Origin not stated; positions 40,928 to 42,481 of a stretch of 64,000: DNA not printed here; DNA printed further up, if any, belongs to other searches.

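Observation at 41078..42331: Monocistronic, AT-richer gene encoding a candidate PD-(D/E)xK nuclease of unknown family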

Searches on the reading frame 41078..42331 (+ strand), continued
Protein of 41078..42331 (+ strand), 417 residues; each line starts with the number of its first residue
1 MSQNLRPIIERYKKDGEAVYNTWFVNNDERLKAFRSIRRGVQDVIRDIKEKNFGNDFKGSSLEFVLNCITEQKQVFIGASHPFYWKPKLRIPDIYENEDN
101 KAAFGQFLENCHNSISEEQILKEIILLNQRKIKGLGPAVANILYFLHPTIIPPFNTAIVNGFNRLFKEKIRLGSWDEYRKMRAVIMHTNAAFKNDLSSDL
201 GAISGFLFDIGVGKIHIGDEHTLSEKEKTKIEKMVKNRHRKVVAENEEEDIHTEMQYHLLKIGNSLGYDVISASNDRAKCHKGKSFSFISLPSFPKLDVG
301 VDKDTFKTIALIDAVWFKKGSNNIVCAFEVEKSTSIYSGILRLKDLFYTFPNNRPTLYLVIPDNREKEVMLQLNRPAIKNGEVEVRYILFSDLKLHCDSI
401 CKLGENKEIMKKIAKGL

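Call 77: get_annotated_region(hit=H26, flank=6000)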
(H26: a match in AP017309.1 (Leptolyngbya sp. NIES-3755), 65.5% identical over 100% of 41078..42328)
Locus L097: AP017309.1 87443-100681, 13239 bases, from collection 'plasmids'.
description: Leptolyngbya sp. NIES-3755 plasmid plasmid1 DNA, complete genome
organism: Leptolyngbya sp. NIES-3755 (NCBI taxid 1752064)
taxonomy: Bacteria; Cyanobacteriota; Cyanophyceae; Leptolyngbyales; Leptolyngbyaceae; Leptolyngbya; Leptolyngbya sp. NIES-3755
host: -; source: -; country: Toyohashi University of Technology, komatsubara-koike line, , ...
typing (MOB-suite, as given by PLSDB): mobilizable; relaxase MOBP
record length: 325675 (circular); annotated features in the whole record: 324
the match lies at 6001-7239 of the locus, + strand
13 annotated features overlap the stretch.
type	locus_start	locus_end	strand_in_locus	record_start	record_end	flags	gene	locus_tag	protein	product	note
CDS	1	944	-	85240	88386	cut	-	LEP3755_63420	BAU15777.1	AcrB/AcrD/AcrF family protein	-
CDS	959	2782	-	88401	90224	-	-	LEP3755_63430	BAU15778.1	hypothetical protein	-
CDS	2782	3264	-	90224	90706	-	-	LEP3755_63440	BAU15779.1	MerR family transcriptional regulator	-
CDS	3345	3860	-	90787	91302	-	-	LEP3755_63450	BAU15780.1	hypothetical protein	-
CDS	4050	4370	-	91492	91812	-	-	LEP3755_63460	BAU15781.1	hypothetical protein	-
CDS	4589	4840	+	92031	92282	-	-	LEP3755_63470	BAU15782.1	thioredoxin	-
CDS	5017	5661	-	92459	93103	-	-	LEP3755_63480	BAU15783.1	metal-binding integral membrane protein, putative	-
CDS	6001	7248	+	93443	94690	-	-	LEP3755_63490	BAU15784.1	unknown protein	-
CDS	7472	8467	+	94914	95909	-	-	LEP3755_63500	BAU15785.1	transcriptional regulator, AraC family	-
CDS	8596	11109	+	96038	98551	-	-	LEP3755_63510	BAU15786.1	ferrichrome iron receptor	-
CDS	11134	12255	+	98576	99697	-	-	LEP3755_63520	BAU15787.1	peptidase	-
CDS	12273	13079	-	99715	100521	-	-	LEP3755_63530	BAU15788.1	CemA family protein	-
CDS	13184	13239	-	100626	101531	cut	-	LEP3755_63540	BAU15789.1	hypothetical protein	-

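Call 78: get_annotated_region(hit=H31, flank=6000)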
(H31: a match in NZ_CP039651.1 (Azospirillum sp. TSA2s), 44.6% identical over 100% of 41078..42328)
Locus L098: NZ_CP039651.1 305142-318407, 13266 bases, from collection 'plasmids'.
description: Azospirillum sp. TSA2s plasmid p1
organism: Azospirillum sp. TSA2s (NCBI taxid 709810)
taxonomy: Bacteria; Pseudomonadota; Alphaproteobacteria; Rhodospirillales; Azospirillaceae; Azospirillum; Azospirillum sp. TSA2s
host: -; source: Soil,rice paddy soil; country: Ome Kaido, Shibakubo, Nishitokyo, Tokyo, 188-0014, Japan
typing (MOB-suite, as given by PLSDB): mobilizable; relaxase MOBH,MOBP
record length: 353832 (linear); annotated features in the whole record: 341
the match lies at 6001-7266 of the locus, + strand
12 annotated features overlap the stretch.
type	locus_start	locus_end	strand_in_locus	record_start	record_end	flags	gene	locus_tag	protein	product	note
CDS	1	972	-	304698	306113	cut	-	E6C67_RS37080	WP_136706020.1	HAMP domain-containing sensor histidine kinase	GO:0007165 - signal transduction [Evidence IEA]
CDS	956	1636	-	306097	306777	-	-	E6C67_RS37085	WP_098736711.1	response regulator transcription factor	GO:0000160 - phosphorelay signal transduction system [Evidence IEA]; GO:0006355 - regulation of DNA-templated ...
CDS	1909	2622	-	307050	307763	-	-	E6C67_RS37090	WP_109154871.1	IS6 family transposase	-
CDS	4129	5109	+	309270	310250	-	-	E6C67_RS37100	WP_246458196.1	hypothetical protein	-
CDS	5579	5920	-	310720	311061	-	-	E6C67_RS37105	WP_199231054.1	DUF305 domain-containing protein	-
CDS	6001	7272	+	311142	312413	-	-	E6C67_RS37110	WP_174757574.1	type II restriction endonuclease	-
CDS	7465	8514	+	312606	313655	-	-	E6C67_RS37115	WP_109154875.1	DMT family transporter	GO:0055085 - transmembrane transport [Evidence IEA]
CDS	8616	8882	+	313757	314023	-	-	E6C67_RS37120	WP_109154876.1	metal-sensing transcriptional repressor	GO:0006355 - regulation of DNA-templated transcription [Evidence IEA]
CDS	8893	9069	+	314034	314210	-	-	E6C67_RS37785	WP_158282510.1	hypothetical protein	-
CDS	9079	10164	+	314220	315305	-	dmeF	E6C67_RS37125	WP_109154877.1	CDF family Co(II)/Ni(II) efflux transporter DmeF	GO:0006812 - monoatomic cation transport [Evidence IEA]; GO:0055085 - transmembrane transport [Evidence IEA]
CDS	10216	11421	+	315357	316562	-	-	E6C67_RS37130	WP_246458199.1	MFS transporter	-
CDS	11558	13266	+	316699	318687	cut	-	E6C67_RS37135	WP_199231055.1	bifunctional DedA family/phosphatase PAP2 family protein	-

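Call 85: search_protein_families(library=padloc, alignment_id=A3, max_evalue=0.00001)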
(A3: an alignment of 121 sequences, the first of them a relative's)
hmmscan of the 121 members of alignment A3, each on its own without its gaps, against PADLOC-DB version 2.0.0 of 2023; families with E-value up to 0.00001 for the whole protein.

A. member 1, L001:1659-2138:+ (160 aa): 0 families

B. families by the number of members that match (of 121 scanned): 73 families (the first 25 are shown)
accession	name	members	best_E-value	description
PDLC04790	PDC-S01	2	1.5e-154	-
PDLC04789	PDC-S01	2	7.4e-57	-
PDLC04791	PDC-S01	2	2.5e-37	-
PDLC04787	PDC-S01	2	4.3e-34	-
PDLC04786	PDC-S01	2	2.6e-19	-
PDLC04788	PDC-S01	2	8.8e-19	-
PDLC04792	PDC-S01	2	6.6e-13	-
PDLC04140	mad8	2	6.3e-08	mads_8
PDLC01086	C3a186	2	8.8e-08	"C-3?,4? desaturase"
PDLC04182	HEC-01A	1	4.6e-196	-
PDLC04144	HEC-01B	1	2.9e-94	-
PDLC02865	DpdF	1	1.4e-82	DpdF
PDLC02980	AriA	1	3.3e-44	-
PDLC04183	HEC-01A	1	7.8e-42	-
PDLC04178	HEC-01A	1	2.7e-38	-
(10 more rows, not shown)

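Call 87: find_encoding_contigs(protein=window:41078-42331:+, flank=1000, max_places=3)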
Protein window:41078-42331:+ (417 aa): no gene with exactly this product is on record in the collection.

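Call 91: list_cluster_members(proteins=[L090:12001-13263:+, L092:7968-9248:+, window:41078-42328:+, L093:6998-8260:+])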
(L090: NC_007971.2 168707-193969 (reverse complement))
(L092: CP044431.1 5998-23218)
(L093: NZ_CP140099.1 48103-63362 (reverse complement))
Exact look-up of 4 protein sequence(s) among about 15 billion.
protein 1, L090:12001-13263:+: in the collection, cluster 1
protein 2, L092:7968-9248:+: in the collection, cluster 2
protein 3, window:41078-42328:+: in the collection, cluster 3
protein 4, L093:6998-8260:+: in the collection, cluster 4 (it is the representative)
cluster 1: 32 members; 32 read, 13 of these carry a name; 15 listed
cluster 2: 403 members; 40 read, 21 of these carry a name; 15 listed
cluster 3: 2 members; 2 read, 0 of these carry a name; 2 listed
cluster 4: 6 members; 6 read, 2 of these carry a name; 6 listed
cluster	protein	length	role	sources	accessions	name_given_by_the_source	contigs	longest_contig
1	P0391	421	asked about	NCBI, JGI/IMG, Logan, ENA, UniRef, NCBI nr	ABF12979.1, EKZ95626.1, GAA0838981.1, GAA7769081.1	MAG: type II restriction endonuclease [Cupriavidus sp.] | type II restriction enzyme | Type II restriction enzyme n=2 Tax=Cupriavidus metallidurans TaxID=119219 ...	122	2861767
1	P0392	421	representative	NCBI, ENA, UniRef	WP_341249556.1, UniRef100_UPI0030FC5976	type II restriction endonuclease [Cupriavidus pauculus] | type II restriction endonuclease n=1 Tax=Cupriavidus pauculus TaxID=82633 ...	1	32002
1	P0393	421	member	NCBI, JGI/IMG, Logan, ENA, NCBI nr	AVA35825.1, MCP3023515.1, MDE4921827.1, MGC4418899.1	type II restriction enzyme [Cupriavidus metallidurans] | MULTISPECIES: hypothetical protein [Cupriavidus]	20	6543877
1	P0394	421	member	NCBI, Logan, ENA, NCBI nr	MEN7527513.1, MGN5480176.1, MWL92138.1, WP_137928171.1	type II restriction endonuclease (plasmid) [Cupriavidus basilensis] | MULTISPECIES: type II restriction endonuclease [unclassified Cupriavidus]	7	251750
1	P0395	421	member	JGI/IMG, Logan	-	type II restriction enzyme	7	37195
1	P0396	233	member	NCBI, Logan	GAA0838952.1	hypothetical protein GCM10009080_28310 [Cupriavidus pauculus]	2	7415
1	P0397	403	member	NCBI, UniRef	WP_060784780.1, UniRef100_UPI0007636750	hypothetical protein, partial [Cupriavidus metallidurans] | hypothetical protein n=2 Tax=Burkholderiaceae TaxID=119060 RepID=UPI0007636750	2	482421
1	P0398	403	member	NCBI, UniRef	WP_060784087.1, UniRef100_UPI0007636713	hypothetical protein, partial [Cupriavidus metallidurans] | hypothetical protein n=1 Tax=Cupriavidus metallidurans TaxID=119219 RepID=UPI0007636713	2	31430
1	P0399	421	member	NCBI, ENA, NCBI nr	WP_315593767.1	type II restriction endonuclease [uncultured Cupriavidus sp.]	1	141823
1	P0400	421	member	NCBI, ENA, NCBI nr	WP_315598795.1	type II restriction endonuclease [uncultured Cupriavidus sp.]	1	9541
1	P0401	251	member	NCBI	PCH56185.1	MAG: type II restriction endonuclease, partial [Burkholderiaceae bacterium]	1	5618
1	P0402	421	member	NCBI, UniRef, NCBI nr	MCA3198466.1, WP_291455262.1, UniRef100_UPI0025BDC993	type II restriction endonuclease [Cupriavidus sp.] | type II restriction endonuclease n=1 Tax=Cupriavidus sp. TaxID=1873897 RepID=UPI0025BDC993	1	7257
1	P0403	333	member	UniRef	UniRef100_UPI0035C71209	type II restriction endonuclease n=2 Tax=Cupriavidus TaxID=106589 RepID=UPI0035C71209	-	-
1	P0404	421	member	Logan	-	-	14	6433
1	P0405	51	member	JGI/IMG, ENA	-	-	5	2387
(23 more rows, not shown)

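Call 96: search_protein_families(library=pfam, proteins=[L096:7297-8490:+, L039:6014-6931:+, L039:6969-7904:+, L055:7406-7945:+, L047:6157-6714:+, L097:5017-5658:-, L039:11766-12263:+], max_evalue=0.001)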
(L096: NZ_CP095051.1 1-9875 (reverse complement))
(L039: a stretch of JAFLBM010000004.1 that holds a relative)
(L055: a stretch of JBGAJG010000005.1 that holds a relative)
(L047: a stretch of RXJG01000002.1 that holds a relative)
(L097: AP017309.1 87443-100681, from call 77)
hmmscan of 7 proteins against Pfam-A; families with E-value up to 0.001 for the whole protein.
L096:7297-8490:+ (398 aa): 2 families
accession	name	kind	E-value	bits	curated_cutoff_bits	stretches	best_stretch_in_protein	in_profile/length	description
PF04471.18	Mrr_cat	-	3e-09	37.4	21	1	211-281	6-75/115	Restriction endonuclease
PF13156.12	Mrr_cat_2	-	0.00017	22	22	1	236-282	25-73/127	Restriction endonuclease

L039:6014-6931:+ (306 aa): 1 family
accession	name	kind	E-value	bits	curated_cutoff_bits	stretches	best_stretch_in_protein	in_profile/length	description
PF00264.25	Tyrosinase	-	8.6e-33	114.9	22.6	2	200-267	137-212/214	Common central domain of tyrosinase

L039:6969-7904:+ (312 aa): 0 families

L055:7406-7945:+ (180 aa): 0 families

L047:6157-6714:+ (186 aa): 1 family
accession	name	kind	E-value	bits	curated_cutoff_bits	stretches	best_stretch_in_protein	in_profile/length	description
PF12680.13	SnoaL_2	-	7.3e-06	27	27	1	63-169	8-100/102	SnoaL-like domain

L097:5017-5658:- (213 aa): 1 family
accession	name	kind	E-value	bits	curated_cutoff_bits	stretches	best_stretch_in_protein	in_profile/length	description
PF09948.15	PpoB2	-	1.5e-36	126.6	28.7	1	20-204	1-187/188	Copper chaperone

L039:11766-12263:+ (166 aa): 0 families
